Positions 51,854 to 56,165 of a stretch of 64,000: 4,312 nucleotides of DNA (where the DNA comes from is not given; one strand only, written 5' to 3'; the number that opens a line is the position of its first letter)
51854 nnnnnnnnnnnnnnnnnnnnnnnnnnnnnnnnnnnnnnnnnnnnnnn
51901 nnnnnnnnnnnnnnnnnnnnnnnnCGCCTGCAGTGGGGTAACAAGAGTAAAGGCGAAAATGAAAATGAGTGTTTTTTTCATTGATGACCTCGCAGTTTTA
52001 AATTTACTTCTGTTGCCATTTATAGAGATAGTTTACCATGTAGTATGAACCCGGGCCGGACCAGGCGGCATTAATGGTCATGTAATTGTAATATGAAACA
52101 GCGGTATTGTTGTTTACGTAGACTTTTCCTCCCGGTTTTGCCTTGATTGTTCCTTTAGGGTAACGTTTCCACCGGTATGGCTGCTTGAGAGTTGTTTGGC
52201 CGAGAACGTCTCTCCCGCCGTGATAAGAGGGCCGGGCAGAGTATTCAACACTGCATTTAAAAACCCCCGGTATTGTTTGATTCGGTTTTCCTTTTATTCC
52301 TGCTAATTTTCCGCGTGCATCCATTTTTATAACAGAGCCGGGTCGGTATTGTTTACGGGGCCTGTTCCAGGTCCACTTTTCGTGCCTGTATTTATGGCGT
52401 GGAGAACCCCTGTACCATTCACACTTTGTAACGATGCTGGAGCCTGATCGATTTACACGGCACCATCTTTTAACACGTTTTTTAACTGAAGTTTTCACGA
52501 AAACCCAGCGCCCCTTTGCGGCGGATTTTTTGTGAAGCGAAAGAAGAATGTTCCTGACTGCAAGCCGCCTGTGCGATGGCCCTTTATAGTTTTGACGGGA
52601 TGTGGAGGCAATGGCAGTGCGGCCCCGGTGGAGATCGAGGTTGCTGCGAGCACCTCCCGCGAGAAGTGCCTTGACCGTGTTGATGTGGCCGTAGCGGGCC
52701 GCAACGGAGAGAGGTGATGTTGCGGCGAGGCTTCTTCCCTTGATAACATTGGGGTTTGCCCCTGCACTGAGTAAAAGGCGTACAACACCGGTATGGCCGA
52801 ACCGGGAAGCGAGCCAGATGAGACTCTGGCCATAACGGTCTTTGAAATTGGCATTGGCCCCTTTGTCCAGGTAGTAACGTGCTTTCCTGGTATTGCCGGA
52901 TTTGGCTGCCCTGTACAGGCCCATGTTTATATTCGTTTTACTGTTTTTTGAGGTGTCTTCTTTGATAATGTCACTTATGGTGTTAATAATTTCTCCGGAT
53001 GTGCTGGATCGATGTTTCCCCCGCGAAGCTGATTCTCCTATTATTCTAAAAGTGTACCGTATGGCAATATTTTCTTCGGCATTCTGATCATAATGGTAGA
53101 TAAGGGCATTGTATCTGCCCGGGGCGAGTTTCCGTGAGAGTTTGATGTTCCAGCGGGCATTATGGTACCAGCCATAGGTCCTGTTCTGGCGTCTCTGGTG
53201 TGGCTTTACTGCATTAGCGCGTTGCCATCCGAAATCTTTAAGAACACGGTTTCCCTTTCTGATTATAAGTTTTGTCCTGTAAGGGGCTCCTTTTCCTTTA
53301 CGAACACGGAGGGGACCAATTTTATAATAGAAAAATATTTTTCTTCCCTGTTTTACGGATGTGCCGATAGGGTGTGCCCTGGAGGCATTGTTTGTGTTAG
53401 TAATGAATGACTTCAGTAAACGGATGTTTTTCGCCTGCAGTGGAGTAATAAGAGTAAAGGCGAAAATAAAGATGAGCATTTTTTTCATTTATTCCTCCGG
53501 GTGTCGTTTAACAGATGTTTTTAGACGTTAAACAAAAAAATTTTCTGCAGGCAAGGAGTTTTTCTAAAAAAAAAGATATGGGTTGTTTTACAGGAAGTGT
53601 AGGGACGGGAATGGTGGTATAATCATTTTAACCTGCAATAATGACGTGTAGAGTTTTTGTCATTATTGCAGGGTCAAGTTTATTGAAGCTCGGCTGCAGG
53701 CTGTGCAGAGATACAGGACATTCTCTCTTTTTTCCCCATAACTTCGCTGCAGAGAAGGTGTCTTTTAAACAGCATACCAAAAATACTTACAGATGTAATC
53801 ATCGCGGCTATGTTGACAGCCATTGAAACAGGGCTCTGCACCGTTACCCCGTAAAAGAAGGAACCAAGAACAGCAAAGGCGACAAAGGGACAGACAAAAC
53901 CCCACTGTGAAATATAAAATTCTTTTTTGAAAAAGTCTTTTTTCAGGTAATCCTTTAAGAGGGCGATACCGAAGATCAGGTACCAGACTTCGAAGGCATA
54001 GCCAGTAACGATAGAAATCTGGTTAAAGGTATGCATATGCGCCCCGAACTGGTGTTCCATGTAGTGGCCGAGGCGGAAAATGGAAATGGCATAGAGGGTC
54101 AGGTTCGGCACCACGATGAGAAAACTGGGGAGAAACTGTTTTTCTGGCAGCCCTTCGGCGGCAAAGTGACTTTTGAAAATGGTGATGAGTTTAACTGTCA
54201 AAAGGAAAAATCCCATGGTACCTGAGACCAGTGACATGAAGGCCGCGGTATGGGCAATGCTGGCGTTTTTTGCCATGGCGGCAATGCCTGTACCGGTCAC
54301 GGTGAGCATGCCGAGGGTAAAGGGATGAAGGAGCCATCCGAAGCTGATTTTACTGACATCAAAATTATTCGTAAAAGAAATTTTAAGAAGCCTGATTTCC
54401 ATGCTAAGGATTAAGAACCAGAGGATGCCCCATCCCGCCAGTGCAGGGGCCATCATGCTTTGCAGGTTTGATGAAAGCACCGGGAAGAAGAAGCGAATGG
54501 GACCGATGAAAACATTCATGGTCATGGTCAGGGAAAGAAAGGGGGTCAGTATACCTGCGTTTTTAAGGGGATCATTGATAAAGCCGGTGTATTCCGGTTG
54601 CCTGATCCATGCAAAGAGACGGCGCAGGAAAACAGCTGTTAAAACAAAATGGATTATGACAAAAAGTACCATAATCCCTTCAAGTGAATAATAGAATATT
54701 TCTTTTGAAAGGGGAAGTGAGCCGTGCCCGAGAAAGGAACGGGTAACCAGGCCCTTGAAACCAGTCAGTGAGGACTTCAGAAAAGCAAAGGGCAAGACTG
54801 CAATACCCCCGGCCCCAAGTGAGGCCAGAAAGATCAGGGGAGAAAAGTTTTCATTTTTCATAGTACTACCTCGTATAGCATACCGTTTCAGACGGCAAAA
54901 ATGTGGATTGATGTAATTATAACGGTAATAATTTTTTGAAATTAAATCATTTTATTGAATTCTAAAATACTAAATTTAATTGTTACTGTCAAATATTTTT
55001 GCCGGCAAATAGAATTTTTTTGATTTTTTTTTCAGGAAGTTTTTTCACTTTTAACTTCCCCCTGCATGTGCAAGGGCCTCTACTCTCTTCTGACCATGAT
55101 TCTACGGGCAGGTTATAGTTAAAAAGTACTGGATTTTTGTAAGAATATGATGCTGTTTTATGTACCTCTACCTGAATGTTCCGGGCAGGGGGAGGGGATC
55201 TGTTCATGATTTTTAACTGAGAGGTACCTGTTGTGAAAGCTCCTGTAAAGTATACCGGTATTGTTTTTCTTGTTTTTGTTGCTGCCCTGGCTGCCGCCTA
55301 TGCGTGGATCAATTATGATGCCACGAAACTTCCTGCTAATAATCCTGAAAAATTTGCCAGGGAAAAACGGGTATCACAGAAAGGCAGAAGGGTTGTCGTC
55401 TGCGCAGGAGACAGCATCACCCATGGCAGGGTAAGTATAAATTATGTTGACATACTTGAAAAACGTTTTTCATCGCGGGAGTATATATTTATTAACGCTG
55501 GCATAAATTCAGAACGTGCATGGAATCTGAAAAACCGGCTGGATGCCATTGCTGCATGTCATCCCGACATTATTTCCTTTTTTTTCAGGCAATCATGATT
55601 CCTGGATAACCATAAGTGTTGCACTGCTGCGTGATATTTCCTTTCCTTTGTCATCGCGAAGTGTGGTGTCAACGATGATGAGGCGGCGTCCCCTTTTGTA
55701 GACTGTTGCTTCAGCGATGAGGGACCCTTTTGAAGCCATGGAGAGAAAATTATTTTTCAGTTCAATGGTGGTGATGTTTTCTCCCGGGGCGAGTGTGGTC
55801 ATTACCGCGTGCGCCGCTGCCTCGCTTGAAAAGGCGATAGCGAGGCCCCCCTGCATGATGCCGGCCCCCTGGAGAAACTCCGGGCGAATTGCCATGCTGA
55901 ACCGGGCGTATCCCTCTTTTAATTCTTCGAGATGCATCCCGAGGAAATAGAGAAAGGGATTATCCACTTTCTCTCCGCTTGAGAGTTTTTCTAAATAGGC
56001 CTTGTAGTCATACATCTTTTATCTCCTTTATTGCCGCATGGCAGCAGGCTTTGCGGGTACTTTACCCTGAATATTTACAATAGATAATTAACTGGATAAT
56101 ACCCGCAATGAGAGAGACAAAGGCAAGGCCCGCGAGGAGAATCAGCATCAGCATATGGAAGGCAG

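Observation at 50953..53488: Tandem pair of recently duplicated genes for secreted, extremely basic proteins; one carries ankyrin repeats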

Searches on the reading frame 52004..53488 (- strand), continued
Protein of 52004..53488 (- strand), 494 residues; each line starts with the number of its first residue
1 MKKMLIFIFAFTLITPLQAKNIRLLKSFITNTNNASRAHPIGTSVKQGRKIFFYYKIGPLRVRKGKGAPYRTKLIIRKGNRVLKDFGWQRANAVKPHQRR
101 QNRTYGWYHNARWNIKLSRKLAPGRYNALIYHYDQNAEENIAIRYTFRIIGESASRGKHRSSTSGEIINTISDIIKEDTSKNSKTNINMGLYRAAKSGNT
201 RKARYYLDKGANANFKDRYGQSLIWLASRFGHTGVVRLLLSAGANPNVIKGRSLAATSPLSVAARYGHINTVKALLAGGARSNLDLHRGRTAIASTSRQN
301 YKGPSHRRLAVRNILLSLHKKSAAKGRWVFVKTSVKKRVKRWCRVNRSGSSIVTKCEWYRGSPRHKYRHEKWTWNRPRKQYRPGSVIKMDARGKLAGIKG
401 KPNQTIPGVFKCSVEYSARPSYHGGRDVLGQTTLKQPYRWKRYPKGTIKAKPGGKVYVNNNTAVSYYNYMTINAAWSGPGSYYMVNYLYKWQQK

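Call 7: find_encoding_contigs(protein=window:52004-53488:-, flank=10000, max_places=6)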
Protein window:52004-53488:- (494 aa): 2 contigs read that carry it; 2 places shown.
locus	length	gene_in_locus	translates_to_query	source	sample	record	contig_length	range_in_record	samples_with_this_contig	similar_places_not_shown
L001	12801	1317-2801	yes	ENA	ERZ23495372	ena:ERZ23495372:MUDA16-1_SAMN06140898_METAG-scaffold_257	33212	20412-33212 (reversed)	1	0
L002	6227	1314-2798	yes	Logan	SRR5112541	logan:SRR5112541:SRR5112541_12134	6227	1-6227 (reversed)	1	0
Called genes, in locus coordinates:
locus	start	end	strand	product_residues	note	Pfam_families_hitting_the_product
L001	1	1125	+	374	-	?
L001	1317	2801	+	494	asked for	PF12796:Ank_2, PF13857:Ank_5 (faint), PF00023:Ank (faint), PF13606:Ank_3 (faint), PF13637:Ank_4 (faint)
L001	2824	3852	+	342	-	-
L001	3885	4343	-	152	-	PF00583:Acetyltransf_1, PF13673:Acetyltransf_10 (weak), PF13508:Acetyltransf_7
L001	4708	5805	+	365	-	PF13237:Fer4_10 (faint), PF00037:Fer4 (weak), PF14697:Fer4_21, PF00037:Fer4, PF12837:Fer4_6 (weak), PF12838:Fer4_7 (weak)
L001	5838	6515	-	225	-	-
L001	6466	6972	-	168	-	-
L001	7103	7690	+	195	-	PF01205:Impact_N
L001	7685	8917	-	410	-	PF01757:Acyl_transf_3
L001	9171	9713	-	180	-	-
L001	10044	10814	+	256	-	PF08239:SH3_3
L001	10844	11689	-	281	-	PF00215:OMPdecase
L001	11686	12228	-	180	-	PF01661:Macro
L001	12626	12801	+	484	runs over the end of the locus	PF13431:TPR_17 (faint), PF13181:TPR_8 (faint), PF13414:TPR_11 (faint), PF13424:TPR_12, PF13428:TPR_14 (faint), PF25063:ARM_TT21_C, PF00515:TPR_1 (weak), PF07719:TPR_2 (weak), +2 more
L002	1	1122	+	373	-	?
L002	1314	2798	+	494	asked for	PF12796:Ank_2, PF13857:Ank_5 (faint), PF00023:Ank (faint), PF13606:Ank_3 (faint), PF13637:Ank_4 (faint)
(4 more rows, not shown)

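Call 26: predict_structure(protein=window:52004-53488:-)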
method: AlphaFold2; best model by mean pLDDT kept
length: 494 residues; sequences in the alignment: 1
mean_pLDDT: 47.2   pTM: 0.36
mean pLDDT of the five models: 47.2, 42.2, 40.2, 35.2, 28.2
residues with pLDDT >= 90: 5; 70-90: 92; 50-70: 96; < 50: 301
segments of 3 or more residues with pLDDT < 50: 1-5, 7-68, 93-112, 114-120, 150-166, 248-256, 297-300, 321-494
pLDDT, mean of each block of 10 residues (from residue 1): 41 33 27 29 35 42 44 73 73 41 43 44 65 63 60 30 48 58 64 87 84 66 83 89 67 52 81 82 62 54 65 63 41 40 39 37 31 22 24 29 27 23 25 23 24 24 23 23 21 21
secondary structure, 60 per line:
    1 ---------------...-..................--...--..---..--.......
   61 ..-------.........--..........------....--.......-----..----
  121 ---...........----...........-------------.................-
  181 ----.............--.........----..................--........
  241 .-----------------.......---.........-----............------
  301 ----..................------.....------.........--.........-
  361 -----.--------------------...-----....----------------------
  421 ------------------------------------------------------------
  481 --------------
elements in order: H20-37 E40-42 E54-62 E70-78 E81-90 E97-100 E103-109 E124-134 E139-149 H163-179 H185-197 H200-208 H213-230 H233-241 H259-265 H269-277 H283-294 H305-322 E329-333 E340-348 E351-359 E387-389 E395-398

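Call 63: search_protein_families(library=padloc, proteins=[window:52004-53488:-], max_evalue=0.1)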
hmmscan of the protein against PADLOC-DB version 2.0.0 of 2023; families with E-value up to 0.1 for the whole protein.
window:52004-53488:- (494 aa): 3 families
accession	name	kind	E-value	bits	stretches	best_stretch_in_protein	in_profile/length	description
PDLC04783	PDC-M72A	-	3.1e-14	51.1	1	181-302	256-375/392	-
PDLC02203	MzaA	-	1.7e-05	21.3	1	189-245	13-69/683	-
PDLC02908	Ankyrin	-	0.00043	16.6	1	257-298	737-778/880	-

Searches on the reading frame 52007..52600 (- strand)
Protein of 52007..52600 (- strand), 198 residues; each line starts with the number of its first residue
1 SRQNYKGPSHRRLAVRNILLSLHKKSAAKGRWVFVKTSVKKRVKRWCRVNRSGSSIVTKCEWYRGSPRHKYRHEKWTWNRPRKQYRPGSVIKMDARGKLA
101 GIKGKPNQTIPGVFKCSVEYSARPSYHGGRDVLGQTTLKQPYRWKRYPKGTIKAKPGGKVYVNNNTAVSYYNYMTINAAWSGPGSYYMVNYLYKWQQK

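Call 52: search_solved_structures(query=window:52007-52600:-, max_evalue=10)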
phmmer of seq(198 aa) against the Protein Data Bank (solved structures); distinct sequences matched with E-value up to 10: 0.

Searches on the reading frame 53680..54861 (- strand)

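Call 23: search_protein_families(library=pfam, proteins=[window:53680-54861:-], max_evalue=0.001)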
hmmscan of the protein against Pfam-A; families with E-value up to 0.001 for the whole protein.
window:53680-54861:- (393 aa): 1 family
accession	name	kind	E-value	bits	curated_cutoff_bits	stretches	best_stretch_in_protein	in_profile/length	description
PF03595.22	SLAC1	-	8.8e-10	38.7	27.9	1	5-365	1-327/331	Voltage-dependent anion channel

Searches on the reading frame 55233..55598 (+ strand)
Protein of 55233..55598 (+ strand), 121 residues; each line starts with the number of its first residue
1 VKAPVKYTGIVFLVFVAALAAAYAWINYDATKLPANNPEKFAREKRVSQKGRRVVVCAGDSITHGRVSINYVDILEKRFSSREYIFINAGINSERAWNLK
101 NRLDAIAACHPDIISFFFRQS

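Call 71: search_protein_families(library=pfam, proteins=[window:55233-55598:+], max_evalue=0.1)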
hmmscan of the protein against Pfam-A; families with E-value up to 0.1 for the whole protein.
window:55233-55598:+ (121 aa): 1 family
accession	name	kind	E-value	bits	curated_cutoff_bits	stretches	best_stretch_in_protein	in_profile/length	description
PF13472.12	Lipase_GDSL_2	-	9.4e-05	23.4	32.9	1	57-118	1-70/178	GDSL-like Lipase/Acylhydrolase family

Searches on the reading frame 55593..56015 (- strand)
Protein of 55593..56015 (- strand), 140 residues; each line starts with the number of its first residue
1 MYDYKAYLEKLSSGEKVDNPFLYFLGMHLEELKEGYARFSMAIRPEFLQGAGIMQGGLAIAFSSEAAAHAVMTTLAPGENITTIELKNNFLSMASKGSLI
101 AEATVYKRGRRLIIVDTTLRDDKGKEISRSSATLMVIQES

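Call 23: search_protein_families(library=pfam, proteins=[window:55593-56015:-], max_evalue=0.001)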
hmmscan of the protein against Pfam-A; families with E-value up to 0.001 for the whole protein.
window:55593-56015:- (140 aa): 2 families
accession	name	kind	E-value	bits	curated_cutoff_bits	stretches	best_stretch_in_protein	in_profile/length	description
PF03061.28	4HBT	-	6.1e-08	33.3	20.6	1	52-127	2-78/79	Thioesterase superfamily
PF13622.12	4HBT_3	-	6.8e-07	29.9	24.3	1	53-134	10-82/83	Acyl-CoA thioesterase N-terminal domain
